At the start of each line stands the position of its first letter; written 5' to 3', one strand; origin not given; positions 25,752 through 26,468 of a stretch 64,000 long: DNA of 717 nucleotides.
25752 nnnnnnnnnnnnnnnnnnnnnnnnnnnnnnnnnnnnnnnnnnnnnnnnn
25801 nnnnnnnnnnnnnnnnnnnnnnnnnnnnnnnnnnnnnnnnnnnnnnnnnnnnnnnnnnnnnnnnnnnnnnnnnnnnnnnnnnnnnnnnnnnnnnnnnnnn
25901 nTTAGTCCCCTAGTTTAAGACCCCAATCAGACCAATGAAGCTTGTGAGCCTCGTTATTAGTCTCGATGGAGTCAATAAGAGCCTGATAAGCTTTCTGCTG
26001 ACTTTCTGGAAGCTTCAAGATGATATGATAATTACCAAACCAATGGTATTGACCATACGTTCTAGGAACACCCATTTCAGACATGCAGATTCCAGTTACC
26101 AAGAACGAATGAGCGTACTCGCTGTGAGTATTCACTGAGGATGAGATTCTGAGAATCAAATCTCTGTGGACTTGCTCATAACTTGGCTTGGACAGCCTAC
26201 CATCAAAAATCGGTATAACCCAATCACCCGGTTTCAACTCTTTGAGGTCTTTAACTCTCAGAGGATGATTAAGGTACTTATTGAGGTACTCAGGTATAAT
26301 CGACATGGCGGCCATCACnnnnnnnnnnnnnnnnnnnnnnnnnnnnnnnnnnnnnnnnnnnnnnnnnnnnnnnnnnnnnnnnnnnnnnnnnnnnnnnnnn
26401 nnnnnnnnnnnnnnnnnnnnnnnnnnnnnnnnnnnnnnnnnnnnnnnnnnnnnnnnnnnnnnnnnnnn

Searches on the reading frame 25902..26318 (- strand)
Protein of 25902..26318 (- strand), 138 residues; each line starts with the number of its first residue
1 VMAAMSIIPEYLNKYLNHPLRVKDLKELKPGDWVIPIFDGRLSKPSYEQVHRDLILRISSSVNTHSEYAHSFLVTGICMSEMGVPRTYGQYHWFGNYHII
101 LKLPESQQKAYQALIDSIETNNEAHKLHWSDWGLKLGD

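Call 42: search_protein_families(library=pfam, proteins=[window:25902-26318:-], max_evalue=0.01)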
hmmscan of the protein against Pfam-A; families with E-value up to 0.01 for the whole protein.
window:25902-26318:- (138 aa): 0 families
